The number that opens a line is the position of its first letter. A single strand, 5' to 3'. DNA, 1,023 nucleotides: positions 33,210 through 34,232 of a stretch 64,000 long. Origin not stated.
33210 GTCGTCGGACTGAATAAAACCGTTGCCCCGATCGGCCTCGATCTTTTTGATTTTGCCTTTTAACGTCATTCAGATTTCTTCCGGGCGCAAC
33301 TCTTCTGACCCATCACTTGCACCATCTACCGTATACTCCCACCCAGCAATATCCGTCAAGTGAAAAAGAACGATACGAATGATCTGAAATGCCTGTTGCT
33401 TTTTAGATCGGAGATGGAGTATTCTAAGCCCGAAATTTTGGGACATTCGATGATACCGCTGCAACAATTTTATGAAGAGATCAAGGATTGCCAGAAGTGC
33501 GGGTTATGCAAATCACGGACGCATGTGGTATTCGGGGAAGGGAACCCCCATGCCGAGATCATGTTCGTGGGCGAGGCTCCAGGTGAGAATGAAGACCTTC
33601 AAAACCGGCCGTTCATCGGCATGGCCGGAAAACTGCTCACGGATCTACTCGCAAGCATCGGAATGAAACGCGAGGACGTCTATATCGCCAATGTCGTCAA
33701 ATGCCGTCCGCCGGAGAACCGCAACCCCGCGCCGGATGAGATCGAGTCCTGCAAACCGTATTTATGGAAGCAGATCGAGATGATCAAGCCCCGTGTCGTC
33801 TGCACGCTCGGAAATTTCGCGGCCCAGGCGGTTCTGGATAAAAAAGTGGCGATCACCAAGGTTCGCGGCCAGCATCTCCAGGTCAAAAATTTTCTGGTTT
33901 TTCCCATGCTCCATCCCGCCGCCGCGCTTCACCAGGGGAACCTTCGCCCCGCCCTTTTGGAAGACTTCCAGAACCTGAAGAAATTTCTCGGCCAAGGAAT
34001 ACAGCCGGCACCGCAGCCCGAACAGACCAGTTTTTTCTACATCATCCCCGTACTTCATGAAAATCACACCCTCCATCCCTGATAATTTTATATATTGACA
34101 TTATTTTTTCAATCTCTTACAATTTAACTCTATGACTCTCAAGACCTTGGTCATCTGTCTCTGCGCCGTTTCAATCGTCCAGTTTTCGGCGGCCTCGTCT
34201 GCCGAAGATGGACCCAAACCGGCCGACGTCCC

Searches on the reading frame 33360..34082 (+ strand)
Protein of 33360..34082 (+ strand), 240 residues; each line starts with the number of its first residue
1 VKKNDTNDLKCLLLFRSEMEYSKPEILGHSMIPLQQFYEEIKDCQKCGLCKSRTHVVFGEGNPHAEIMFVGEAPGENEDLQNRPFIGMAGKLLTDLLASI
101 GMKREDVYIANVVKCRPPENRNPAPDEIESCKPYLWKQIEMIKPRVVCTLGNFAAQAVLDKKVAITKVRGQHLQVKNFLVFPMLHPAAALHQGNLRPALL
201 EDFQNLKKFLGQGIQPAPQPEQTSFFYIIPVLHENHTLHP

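Call 77: search_protein_families(library=pfam, proteins=[window:33360-34082:+], max_evalue=0.001)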
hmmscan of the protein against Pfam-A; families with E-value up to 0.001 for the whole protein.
window:33360-34082:+ (240 aa): 1 family
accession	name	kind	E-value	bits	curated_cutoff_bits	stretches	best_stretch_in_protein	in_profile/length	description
PF03167.25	UDG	-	4.1e-38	131.1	24.3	1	58-200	1-133/141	Uracil DNA glycosylase superfamily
